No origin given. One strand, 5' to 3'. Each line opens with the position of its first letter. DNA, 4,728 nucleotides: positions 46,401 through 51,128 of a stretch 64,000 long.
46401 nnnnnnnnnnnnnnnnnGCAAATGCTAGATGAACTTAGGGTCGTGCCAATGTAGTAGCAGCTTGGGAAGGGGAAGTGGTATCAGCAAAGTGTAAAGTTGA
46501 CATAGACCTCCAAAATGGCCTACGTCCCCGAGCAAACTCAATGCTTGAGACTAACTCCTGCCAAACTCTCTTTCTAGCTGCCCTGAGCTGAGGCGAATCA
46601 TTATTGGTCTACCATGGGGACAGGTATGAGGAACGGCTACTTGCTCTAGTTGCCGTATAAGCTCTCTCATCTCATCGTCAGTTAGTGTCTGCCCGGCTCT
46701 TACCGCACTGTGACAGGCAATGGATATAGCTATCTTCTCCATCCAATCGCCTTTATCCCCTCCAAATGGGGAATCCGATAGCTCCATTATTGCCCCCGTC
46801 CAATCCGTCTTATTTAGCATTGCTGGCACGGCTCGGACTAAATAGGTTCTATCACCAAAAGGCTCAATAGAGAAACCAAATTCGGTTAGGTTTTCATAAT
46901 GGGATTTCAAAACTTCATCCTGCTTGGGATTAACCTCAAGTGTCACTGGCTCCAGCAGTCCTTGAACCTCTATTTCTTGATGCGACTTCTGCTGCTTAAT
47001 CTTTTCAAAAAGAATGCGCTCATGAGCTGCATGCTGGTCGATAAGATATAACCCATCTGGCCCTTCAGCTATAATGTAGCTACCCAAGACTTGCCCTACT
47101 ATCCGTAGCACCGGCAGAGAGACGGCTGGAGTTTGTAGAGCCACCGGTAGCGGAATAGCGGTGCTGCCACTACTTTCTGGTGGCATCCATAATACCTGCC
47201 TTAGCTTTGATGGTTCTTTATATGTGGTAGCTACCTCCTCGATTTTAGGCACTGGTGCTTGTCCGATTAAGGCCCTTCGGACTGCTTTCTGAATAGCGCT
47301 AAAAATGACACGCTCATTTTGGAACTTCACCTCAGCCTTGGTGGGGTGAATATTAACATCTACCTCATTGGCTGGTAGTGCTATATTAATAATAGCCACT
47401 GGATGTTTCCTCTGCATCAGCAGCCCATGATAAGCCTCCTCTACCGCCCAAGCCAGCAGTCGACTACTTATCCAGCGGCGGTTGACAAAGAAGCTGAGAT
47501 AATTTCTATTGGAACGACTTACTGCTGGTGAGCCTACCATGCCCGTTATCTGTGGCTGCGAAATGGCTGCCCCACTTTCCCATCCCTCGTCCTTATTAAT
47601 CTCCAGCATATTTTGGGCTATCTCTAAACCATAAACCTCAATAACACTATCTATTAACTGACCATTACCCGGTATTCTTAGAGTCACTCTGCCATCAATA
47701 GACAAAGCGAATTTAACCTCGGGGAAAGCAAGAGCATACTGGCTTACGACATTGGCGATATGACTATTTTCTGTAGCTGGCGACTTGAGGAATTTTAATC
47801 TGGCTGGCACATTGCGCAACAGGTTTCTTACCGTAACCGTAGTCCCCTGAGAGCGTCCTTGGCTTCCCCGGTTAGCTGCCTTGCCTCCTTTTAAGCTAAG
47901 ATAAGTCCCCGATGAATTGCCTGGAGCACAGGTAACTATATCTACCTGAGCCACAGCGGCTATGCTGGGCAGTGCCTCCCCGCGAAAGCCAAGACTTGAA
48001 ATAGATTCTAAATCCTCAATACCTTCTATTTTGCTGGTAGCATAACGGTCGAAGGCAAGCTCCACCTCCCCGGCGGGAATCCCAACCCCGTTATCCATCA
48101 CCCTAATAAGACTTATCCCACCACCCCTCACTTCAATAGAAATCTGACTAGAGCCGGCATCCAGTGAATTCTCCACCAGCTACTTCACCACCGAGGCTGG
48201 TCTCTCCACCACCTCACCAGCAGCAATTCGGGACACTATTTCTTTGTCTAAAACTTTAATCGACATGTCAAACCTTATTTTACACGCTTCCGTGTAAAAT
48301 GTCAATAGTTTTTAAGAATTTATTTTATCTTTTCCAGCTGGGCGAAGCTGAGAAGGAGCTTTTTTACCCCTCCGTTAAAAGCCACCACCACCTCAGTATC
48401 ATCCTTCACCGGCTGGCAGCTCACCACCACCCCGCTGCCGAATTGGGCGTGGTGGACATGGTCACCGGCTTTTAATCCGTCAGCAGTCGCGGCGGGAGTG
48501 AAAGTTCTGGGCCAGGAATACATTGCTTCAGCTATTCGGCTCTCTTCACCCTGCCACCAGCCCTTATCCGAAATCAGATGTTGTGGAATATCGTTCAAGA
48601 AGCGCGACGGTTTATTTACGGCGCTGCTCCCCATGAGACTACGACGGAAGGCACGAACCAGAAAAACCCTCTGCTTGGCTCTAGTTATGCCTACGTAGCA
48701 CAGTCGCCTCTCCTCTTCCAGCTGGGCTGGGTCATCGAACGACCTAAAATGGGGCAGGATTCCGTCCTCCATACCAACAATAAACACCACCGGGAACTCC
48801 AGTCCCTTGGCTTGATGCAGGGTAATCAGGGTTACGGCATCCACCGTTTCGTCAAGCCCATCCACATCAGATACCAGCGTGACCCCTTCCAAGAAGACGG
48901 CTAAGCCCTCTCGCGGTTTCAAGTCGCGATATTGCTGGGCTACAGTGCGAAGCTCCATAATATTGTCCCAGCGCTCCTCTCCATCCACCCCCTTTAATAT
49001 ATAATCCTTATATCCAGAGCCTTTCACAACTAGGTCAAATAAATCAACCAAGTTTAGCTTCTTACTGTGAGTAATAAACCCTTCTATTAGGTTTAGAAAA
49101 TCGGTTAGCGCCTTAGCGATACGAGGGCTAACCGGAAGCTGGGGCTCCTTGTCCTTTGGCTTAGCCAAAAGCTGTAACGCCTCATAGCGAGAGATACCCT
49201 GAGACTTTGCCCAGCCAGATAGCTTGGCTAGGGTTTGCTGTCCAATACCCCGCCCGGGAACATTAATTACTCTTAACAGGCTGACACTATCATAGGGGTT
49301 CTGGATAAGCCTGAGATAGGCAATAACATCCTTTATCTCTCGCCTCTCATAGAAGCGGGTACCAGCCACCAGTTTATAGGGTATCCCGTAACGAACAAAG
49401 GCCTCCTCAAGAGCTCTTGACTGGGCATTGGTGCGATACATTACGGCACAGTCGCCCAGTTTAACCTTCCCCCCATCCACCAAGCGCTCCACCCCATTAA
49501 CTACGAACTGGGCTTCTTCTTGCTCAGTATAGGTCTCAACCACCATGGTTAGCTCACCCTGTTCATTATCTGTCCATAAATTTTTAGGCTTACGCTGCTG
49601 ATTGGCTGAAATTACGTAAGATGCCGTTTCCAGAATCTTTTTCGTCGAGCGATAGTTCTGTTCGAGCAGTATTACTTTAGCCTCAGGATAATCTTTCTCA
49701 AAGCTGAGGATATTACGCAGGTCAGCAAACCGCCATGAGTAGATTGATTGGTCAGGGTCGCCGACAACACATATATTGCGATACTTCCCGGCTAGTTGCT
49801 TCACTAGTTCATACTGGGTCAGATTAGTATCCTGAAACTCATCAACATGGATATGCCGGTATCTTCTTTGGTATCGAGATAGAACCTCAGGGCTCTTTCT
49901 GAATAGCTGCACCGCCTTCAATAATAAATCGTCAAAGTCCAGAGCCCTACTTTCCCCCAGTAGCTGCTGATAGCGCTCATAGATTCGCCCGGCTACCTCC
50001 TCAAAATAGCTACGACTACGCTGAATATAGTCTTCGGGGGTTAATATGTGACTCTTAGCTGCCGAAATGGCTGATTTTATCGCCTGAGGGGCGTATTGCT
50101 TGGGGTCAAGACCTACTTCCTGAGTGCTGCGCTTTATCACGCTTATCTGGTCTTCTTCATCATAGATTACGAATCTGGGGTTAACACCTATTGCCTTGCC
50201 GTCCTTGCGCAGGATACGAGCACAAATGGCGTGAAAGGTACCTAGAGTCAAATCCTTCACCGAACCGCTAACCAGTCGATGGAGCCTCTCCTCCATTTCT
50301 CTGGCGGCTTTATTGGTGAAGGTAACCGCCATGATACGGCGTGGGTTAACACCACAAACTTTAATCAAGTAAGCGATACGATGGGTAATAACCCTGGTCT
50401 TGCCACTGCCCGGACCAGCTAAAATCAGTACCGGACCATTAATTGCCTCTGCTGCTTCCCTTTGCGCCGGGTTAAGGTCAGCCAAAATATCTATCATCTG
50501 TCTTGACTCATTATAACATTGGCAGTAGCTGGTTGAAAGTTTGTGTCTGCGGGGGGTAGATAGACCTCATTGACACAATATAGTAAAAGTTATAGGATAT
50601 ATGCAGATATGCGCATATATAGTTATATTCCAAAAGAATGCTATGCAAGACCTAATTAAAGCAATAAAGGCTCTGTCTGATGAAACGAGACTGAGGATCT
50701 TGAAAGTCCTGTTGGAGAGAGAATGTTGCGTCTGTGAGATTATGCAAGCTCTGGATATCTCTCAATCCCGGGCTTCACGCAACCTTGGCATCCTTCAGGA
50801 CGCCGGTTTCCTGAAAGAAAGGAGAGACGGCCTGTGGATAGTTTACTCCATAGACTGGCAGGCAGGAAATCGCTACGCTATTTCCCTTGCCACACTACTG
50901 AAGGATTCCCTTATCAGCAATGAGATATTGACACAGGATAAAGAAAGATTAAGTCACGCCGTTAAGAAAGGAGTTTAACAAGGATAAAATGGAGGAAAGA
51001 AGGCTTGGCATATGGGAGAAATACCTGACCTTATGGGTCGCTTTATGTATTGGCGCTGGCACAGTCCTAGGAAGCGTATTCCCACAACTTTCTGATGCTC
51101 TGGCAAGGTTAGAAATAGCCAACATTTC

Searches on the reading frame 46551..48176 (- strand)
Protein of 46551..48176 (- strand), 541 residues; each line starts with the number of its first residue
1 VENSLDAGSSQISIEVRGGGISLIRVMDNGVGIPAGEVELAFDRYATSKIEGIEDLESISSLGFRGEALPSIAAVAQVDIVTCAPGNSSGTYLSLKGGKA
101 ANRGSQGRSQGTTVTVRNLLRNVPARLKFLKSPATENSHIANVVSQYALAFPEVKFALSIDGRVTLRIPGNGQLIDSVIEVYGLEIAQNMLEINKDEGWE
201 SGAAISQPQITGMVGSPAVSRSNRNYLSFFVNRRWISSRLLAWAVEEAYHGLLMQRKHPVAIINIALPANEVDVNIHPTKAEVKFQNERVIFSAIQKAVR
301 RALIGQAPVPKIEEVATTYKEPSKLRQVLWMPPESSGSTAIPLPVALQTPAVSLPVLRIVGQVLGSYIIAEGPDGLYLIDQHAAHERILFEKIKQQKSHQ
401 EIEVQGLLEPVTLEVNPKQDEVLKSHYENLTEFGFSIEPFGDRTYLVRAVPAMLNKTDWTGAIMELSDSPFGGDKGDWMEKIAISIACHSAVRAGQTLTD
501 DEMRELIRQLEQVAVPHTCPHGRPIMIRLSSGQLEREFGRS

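Call 14: find_encoding_contigs(protein=window:46551-48176:-, flank=3000, max_places=6)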
Protein window:46551-48176:- (541 aa): no gene with exactly this product is on record in the collection.

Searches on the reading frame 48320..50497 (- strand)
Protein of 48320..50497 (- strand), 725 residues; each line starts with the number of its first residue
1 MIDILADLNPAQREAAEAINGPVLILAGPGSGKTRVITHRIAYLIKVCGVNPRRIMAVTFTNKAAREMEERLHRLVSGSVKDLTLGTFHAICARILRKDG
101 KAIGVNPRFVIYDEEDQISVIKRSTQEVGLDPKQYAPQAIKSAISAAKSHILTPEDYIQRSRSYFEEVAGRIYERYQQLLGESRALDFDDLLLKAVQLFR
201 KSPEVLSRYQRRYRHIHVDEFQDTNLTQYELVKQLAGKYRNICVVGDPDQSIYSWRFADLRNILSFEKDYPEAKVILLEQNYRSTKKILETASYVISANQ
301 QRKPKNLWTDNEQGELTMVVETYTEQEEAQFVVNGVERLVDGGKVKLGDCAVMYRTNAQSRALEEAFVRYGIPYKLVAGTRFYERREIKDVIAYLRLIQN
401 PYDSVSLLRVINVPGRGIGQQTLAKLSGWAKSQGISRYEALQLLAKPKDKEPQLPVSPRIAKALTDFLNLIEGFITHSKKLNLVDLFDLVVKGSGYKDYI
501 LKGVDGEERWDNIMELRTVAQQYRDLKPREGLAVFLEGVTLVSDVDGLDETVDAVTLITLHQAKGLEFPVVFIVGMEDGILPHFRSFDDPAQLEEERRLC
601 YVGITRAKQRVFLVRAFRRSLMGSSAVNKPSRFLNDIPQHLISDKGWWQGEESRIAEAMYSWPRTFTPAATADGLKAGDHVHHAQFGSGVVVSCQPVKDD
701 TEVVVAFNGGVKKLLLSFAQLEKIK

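Call 8: search_protein_families(library=pfam, proteins=[window:48320-50497:-])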
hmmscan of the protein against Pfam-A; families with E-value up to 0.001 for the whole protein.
window:48320-50497:- (725 aa): 9 families
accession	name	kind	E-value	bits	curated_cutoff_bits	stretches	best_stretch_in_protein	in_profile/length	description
PF00580.27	UvrD-helicase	-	7.7e-95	318.1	23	1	8-271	1-271/271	UvrD/REP helicase N-terminal domain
PF13361.12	UvrD_C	-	3.5e-77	260.6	25.6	1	276-613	1-345/350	UvrD-like helicase C-terminal domain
PF13245.12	AAA_19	-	9.8e-26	91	25.1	1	12-254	1-132/134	AAA domain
PF13538.12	UvrD_C_2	-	3.8e-11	43.1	27.4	1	555-614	2-52/52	UvrD-like helicase C-terminal domain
PF21196.3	PcrA_UvrD_tudor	-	1.2e-09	38.3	23.9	1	678-723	2-48/48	PcrA/UvrD tudor domain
PF01443.25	Viral_helicase1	-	1.5e-06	28.7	21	0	556-612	178-225/228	Viral superfamily 1 RNA helicase core domain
PF13604.12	AAA_30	-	4.7e-05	23.7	27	0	8-83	2-76/191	AAA domain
PF13087.12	AAA_12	-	5.3e-05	23.3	27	0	297-368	58-130/195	AAA domain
PF13086.12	AAA_11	-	6.8e-05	23.2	27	1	8-152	2-138/257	AAA domain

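Call 23: list_cluster_members(proteins=[window:48320-50497:-, window:45560-46417:+, window:46551-48176:-, window:46551-48098:-, window:50989-52047:+, window:57625-60861:+])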
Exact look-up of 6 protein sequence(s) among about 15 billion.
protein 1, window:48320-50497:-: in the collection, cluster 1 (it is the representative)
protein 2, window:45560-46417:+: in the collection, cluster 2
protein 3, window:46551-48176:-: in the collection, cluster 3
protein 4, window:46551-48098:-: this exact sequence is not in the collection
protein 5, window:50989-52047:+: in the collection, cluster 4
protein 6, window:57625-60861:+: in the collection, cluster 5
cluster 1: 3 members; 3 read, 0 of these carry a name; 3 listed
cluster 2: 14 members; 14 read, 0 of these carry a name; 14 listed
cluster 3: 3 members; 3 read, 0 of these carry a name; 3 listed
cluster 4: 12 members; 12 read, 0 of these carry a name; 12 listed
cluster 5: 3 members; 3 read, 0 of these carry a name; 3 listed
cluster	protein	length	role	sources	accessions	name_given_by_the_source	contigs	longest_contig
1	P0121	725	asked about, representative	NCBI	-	-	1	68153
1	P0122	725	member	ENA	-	-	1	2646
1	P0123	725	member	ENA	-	-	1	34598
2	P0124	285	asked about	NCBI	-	-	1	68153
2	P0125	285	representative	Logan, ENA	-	-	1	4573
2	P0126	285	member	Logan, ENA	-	-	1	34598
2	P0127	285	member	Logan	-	-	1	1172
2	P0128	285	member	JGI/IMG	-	-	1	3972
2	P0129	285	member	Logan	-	-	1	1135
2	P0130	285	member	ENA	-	-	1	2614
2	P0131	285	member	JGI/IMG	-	-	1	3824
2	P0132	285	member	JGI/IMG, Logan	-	-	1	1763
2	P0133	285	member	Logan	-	-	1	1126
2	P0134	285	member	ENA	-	-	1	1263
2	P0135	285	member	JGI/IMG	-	-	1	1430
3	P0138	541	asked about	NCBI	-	-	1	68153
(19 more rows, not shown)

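Call 24: find_encoding_contigs(protein=P0138, flank=1000, max_places=5)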
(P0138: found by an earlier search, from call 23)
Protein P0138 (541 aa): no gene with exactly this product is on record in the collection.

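Call 25: find_encoding_contigs(protein=window:48320-50497:-, flank=3000, max_places=5)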
Protein window:48320-50497:- (725 aa): no gene with exactly this product is on record in the collection.

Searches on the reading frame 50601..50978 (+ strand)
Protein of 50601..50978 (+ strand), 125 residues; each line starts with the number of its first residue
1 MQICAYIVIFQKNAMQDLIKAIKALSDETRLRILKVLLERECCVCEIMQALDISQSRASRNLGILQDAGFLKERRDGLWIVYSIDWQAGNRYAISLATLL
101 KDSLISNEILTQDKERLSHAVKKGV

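Call 48: search_protein_families(library=pfam, proteins=[window:50601-50978:+], max_evalue=0.0001)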
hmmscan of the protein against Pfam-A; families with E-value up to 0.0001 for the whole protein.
window:50601-50978:+ (125 aa): 2 families
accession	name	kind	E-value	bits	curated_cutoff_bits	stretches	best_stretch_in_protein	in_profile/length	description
PF01022.26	HTH_5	-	3.4e-15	56.1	22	1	27-72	1-46/47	Bacterial regulatory protein, arsR family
PF12840.13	HTH_20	-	5.8e-09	36.2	27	1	25-74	1-51/51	Helix-turn-helix domain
